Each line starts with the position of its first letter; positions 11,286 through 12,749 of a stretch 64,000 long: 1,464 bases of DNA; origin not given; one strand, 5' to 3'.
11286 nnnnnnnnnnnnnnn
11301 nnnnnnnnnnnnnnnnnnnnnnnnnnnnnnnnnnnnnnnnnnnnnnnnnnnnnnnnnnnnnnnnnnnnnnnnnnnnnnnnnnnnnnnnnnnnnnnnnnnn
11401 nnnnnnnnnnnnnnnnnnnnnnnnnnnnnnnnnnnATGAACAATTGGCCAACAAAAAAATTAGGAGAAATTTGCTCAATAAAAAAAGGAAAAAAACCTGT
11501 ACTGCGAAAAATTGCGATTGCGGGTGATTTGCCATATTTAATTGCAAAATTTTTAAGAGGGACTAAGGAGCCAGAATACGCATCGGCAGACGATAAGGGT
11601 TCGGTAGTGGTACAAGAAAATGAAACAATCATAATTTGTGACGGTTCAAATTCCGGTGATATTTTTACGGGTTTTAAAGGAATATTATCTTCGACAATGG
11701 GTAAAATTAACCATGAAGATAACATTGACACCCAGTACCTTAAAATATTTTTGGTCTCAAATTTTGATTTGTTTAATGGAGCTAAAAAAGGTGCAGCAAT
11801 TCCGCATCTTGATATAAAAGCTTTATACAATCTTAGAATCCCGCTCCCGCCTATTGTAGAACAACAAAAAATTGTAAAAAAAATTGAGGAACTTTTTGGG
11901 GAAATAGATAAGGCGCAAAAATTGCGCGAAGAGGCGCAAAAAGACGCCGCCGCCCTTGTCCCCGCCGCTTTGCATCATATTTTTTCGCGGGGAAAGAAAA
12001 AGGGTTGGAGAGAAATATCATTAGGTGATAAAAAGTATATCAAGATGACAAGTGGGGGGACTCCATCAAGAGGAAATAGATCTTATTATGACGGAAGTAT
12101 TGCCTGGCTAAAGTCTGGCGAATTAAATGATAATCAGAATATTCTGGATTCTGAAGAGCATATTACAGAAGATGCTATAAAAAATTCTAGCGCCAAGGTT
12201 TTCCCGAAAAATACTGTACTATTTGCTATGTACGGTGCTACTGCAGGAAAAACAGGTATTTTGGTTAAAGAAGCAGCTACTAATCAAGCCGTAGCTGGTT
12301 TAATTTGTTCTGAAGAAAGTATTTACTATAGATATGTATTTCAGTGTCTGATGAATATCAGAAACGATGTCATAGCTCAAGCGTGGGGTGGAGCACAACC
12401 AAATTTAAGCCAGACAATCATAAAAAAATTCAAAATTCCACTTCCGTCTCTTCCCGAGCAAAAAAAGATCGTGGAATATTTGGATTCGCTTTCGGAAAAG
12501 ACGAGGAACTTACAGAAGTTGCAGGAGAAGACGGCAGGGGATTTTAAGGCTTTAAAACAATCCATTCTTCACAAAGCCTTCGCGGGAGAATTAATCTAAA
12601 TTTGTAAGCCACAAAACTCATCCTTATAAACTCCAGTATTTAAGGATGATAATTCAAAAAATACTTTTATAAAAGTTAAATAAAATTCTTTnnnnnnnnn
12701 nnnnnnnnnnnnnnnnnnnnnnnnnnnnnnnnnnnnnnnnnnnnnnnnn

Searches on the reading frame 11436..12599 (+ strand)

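Call 95: search_protein_families(library=pfam, proteins=[window:11436-12599:+], max_evalue=0.0001)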
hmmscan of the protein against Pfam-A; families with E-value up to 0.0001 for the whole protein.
window:11436-12599:+ (387 aa): 1 family
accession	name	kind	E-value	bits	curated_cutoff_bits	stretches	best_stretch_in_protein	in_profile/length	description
PF01420.25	Methylase_S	-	1.2e-42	146.4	22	2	189-363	2-163/168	Type I restriction modification DNA specificity domain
